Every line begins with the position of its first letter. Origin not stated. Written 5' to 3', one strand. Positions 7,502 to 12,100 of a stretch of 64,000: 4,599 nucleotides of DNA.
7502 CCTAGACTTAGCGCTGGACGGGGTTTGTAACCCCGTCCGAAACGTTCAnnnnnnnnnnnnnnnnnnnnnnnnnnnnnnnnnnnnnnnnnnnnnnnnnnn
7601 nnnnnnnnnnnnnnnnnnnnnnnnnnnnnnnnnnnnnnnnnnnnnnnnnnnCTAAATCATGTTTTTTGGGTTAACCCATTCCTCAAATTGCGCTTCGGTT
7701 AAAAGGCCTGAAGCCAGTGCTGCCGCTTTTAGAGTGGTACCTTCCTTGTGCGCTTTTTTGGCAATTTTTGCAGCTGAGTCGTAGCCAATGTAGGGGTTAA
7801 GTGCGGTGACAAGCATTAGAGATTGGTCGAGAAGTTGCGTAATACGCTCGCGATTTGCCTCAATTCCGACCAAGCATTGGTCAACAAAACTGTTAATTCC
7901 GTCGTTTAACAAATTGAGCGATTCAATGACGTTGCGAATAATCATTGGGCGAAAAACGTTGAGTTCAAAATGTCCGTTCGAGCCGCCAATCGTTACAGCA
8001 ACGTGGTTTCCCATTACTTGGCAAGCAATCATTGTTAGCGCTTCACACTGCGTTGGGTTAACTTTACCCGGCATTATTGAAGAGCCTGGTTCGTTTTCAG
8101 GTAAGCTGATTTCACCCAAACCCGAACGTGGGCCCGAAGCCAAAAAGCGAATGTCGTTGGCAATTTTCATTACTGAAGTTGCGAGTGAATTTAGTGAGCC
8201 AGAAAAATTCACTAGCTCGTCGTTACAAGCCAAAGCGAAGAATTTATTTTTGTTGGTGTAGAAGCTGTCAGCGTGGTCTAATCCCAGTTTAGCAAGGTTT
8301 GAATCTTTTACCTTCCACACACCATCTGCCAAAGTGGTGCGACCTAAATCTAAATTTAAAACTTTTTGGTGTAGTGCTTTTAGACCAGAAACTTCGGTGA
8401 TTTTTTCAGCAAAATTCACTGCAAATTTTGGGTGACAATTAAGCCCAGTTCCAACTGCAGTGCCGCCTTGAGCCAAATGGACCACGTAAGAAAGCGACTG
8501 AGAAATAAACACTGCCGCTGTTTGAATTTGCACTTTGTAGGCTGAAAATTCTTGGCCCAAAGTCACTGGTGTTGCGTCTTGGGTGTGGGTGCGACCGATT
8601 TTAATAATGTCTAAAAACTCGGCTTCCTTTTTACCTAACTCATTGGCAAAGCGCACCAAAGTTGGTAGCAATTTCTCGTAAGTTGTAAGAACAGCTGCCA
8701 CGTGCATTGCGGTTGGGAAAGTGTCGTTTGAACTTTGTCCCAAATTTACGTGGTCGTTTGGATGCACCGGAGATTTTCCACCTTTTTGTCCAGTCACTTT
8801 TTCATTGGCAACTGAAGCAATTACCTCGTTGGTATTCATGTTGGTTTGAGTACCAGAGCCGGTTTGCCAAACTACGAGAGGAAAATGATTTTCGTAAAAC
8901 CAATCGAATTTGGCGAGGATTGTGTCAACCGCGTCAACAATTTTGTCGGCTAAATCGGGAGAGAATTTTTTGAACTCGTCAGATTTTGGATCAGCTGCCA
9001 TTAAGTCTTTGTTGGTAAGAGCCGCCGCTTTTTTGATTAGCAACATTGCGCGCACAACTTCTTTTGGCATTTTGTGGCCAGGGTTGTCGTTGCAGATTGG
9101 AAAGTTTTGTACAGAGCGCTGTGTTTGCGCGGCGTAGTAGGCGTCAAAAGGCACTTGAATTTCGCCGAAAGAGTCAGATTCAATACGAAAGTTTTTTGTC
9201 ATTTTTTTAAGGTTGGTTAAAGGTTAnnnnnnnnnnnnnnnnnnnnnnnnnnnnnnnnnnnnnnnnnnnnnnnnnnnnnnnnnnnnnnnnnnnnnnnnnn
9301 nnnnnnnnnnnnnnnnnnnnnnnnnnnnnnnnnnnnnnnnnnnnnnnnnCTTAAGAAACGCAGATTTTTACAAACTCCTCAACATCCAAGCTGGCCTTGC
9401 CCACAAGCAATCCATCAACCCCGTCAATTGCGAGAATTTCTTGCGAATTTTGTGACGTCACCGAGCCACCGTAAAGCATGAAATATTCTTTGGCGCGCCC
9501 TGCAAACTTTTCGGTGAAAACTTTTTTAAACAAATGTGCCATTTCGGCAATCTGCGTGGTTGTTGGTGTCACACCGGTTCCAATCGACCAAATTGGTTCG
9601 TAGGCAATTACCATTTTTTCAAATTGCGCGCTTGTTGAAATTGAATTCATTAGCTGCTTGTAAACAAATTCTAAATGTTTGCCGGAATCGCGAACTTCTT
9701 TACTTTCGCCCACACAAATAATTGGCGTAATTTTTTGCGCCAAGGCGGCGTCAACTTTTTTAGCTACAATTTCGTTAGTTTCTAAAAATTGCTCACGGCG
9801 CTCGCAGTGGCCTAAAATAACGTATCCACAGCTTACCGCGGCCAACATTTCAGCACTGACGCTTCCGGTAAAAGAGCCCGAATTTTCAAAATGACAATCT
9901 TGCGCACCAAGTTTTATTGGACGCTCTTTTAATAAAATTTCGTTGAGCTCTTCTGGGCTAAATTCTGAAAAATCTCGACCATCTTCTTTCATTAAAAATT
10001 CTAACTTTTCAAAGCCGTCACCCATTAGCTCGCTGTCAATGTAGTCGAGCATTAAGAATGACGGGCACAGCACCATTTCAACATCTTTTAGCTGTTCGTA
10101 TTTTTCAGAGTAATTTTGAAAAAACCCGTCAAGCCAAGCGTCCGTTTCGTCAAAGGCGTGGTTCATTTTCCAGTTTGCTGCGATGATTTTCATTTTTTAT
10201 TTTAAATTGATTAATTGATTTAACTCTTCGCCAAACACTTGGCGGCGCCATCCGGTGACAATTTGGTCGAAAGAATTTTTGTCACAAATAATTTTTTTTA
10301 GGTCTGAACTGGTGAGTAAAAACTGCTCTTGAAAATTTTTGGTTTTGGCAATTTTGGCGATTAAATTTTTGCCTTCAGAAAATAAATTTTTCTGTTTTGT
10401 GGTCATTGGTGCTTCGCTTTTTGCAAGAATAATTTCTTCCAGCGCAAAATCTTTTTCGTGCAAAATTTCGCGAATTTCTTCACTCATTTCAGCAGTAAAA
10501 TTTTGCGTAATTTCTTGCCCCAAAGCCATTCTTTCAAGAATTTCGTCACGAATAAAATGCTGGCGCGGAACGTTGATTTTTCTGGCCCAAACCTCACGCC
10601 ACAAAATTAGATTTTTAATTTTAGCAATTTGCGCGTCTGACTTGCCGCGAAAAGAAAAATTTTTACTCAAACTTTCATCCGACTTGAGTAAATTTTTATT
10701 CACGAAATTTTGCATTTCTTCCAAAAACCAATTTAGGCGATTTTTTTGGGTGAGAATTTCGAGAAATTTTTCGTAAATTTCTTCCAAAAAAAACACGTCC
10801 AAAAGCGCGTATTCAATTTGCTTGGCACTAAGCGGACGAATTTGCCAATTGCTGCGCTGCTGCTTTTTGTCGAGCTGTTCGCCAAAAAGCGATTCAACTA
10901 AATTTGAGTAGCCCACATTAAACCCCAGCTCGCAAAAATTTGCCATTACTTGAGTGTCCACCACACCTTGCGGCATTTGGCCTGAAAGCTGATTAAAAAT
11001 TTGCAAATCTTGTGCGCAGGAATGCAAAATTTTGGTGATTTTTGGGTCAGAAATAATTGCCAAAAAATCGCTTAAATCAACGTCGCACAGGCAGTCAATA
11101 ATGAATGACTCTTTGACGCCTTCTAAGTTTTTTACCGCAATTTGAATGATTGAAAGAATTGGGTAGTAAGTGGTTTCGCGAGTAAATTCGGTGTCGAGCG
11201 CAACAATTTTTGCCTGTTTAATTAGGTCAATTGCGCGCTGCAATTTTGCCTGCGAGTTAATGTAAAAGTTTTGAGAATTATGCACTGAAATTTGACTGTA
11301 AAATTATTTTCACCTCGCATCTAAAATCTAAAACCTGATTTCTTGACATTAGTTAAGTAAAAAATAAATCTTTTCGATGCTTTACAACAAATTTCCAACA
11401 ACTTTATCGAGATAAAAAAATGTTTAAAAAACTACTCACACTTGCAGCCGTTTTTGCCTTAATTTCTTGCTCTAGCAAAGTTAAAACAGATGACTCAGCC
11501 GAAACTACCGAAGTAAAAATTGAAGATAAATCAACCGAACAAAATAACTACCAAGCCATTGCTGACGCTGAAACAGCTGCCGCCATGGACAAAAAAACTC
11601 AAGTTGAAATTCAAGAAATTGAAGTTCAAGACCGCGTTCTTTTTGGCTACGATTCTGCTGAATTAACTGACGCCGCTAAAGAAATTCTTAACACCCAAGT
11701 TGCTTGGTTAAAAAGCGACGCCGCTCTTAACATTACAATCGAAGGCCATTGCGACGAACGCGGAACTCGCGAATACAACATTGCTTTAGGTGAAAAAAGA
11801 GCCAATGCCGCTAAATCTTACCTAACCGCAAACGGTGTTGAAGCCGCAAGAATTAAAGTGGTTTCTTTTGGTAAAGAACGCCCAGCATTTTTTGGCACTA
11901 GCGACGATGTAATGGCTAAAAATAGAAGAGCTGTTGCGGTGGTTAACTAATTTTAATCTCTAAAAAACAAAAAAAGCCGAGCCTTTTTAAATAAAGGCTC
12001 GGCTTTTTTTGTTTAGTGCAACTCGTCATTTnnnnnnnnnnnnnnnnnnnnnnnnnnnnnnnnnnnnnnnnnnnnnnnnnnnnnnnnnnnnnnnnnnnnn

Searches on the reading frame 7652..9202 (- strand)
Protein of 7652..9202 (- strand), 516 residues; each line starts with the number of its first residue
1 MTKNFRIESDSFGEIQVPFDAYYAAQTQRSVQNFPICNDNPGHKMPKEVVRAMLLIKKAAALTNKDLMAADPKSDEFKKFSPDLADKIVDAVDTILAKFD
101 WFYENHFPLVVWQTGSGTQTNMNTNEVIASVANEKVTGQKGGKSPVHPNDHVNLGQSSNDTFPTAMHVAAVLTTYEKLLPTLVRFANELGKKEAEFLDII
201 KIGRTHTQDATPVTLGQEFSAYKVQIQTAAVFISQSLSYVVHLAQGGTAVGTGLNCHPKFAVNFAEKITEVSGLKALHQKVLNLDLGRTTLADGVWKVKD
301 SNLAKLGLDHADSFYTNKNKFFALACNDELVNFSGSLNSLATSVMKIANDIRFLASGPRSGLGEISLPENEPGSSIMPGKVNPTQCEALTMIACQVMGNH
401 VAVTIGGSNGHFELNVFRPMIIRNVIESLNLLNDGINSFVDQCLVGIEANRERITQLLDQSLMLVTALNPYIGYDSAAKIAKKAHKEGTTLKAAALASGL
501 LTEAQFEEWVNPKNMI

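Call 46: search_protein_families(library=pfam, proteins=[window:7652-9202:-], max_evalue=0.001)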
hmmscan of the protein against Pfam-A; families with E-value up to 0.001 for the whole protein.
window:7652-9202:- (516 aa): 2 families
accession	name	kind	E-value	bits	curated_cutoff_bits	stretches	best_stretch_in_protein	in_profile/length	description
PF00206.25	Lyase_1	-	2.1e-97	326.8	27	2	13-277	1-231/312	Lyase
PF10415.14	FumaraseC_C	-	4.8e-26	91.4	32.5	1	464-516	1-53/54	Fumarase C C-terminus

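Call 60: search_solved_structures(query=window:7652-9202:-, show_alignments=1)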
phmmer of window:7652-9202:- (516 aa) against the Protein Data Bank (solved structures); distinct sequences matched with E-value up to 0.001: 53.
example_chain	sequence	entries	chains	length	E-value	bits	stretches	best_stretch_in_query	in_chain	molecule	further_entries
5upp_A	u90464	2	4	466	1.2e-166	558.5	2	314-516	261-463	Fumarate hydratase, mitochondrial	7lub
3e04_A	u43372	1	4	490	1.5e-166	558.2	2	314-516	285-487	Fumarate hydratase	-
36ad_A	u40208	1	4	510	1.7e-166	558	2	314-516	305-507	Fumarate hydratase, mitochondrial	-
5d6b_A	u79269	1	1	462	2.3e-166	557.5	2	314-516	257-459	Fumarate hydratase, mitochondrial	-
6v8f_A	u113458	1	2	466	3.5e-166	557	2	314-516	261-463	Fumarate hydratase, mitochondrial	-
6ebt_A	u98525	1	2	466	6.7e-166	556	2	314-516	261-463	Fumarate hydratase, mitochondrial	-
6vbe_A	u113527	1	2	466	1.2e-165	555.2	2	314-516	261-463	Fumarate hydratase, mitochondrial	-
3gtd_A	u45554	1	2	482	4e-164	550.2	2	313-516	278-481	Fumarate hydratase class II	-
3tv2_A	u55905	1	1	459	1.9e-159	534.8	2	314-516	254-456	Fumarate hydratase, class II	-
6os7_A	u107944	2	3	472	1.4e-156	525.3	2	313-516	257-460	Fumarate hydratase class II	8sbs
1fuo_A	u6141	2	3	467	2.2e-156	524.6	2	313-516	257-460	FUMARASE C | Fumarate hydratase class II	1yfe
1fup_A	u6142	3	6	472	2.4e-156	524.5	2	313-516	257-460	FUMARASE C | Fumarate hydratase class II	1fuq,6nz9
1kq7_A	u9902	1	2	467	5.7e-156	523.3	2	313-516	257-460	FUMARATE HYDRATASE CLASS II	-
6nzb_A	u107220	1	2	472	6.1e-156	523.2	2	313-516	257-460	Fumarate hydratase class II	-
6p3c_A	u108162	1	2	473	1.2e-155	522.3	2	313-516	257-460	Fumarate hydratase class II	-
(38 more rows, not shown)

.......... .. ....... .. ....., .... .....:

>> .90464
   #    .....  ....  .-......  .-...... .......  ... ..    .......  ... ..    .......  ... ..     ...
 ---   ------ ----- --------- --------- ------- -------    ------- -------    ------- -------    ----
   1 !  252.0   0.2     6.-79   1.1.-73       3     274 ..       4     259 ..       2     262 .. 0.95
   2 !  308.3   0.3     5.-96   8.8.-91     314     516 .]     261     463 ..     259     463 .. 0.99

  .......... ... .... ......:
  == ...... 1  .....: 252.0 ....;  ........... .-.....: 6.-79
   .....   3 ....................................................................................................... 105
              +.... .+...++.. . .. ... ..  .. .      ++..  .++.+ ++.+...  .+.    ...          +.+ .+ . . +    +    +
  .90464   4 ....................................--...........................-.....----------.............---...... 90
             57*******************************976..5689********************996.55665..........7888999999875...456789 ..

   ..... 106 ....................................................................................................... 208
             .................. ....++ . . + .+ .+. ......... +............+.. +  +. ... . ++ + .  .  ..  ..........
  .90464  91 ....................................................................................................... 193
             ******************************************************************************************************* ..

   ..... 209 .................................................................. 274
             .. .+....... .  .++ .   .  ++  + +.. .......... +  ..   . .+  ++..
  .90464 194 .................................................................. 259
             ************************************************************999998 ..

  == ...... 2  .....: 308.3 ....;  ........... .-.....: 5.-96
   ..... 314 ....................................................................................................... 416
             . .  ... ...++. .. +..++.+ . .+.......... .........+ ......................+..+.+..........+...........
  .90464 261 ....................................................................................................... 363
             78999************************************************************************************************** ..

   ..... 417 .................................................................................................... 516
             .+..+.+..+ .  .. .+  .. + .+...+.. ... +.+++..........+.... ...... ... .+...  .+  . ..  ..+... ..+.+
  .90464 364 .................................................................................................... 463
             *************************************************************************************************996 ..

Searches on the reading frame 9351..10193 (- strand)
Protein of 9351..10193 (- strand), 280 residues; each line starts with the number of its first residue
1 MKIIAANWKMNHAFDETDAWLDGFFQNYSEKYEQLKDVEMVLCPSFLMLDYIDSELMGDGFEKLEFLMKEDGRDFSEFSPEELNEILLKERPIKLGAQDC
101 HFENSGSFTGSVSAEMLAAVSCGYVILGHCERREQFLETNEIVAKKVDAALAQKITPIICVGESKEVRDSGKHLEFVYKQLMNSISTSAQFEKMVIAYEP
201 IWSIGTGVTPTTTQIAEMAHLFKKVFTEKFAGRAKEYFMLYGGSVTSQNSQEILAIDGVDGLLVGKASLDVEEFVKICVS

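Call 46: search_protein_families(library=pfam, proteins=[window:9351-10193:-], max_evalue=0.001)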
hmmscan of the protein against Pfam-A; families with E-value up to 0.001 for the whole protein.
window:9351-10193:- (280 aa): 1 family
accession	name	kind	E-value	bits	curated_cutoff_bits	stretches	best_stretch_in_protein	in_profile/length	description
PF00121.24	TIM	-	5.3e-77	259.1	20.1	2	86-278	50-242/245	Triosephosphate isomerase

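Call 59: search_solved_structures(query=window:9351-10193:-, show_alignments=1)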
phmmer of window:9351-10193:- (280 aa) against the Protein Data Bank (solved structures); distinct sequences matched with E-value up to 0.001: 184 (the best 60 are shown).
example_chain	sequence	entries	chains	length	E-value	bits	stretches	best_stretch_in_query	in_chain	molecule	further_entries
9qus_A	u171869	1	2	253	1.2e-46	163.1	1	93-278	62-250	Triosephosphate isomerase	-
4y8f_A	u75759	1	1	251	6.3e-46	160.7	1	92-277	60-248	Triosephosphate Isomerase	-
7rmn_A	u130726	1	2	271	7e-45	157.2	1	92-277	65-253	Triosephosphate isomerase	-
4nvt_A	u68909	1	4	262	3.3e-44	155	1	89-279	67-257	Triosephosphate isomerase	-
3m9y_A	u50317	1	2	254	7.1e-44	153.9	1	90-277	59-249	Triosephosphate isomerase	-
3uwu_A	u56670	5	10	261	8.1e-44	153.7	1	90-277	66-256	Triosephosphate isomerase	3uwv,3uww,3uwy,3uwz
4y9a_A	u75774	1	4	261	2.7e-42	148.8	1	92-277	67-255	Triosephosphate isomerase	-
7rpn_A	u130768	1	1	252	1.3e-41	146.5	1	91-276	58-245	Triosephosphate isomerase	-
1yya_A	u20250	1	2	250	1.5e-41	146.3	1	87-277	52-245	triosephosphate isomerase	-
3kxq_A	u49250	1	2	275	1.9e-41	146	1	91-278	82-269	Triosephosphate isomerase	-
6bve_A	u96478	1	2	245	2.1e-41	145.8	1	93-277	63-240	Triosephosphate isomerase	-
5ibx_A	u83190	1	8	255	2.2e-41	145.8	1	89-276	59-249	Triosephosphate isomerase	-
6nee_A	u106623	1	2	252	2.2e-41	145.7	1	87-277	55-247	TRIOSEPHOSPHATE ISOMERASE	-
6ooi_A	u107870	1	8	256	4.3e-41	144.8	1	87-278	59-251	Triosephosphate isomerase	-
2btm_A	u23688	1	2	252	9e-41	143.8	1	93-277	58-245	PROTEIN (TRIOSEPHOSPHATE ISOMERASE)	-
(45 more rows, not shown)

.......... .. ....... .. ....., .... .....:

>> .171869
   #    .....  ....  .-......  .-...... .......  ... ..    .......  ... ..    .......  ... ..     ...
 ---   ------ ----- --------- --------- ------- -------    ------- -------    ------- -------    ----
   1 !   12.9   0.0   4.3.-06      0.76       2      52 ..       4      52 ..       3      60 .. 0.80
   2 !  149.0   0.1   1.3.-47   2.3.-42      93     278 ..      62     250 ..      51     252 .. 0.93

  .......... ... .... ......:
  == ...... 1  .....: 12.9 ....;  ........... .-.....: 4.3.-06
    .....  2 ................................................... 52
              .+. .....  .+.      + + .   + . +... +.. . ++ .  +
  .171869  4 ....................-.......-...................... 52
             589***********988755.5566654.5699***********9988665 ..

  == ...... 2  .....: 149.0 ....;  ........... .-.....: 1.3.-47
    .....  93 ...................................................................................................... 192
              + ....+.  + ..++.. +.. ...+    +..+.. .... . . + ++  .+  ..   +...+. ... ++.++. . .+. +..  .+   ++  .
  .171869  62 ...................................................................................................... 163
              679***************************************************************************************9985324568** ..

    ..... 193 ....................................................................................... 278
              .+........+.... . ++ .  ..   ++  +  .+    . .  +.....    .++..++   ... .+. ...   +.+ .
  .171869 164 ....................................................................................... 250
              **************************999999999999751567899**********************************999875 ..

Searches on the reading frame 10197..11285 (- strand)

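Call 46: search_protein_families(library=pfam, proteins=[window:10197-11285:-], max_evalue=0.001)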
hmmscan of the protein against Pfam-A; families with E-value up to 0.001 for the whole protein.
window:10197-11285:- (362 aa): 1 family
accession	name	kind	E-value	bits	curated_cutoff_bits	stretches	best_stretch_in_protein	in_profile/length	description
PF01612.26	DNA_pol_A_exo1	-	1.3e-35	123.2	23.6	1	8-178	3-172/173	3'-5' exonuclease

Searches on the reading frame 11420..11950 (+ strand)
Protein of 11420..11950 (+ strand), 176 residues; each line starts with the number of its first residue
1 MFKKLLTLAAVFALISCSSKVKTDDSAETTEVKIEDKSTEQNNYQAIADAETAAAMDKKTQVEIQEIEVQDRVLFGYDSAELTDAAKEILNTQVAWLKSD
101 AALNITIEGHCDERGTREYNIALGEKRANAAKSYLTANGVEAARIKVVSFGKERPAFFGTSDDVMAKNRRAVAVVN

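Call 46: search_protein_families(library=pfam, proteins=[window:11420-11950:+], max_evalue=0.001)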
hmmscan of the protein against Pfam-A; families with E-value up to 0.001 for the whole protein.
window:11420-11950:+ (176 aa): 1 family
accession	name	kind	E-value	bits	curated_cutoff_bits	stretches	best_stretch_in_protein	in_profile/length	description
PF00691.25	OmpA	-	2.6e-23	82.7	27.2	1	74-169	1-98/98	OmpA family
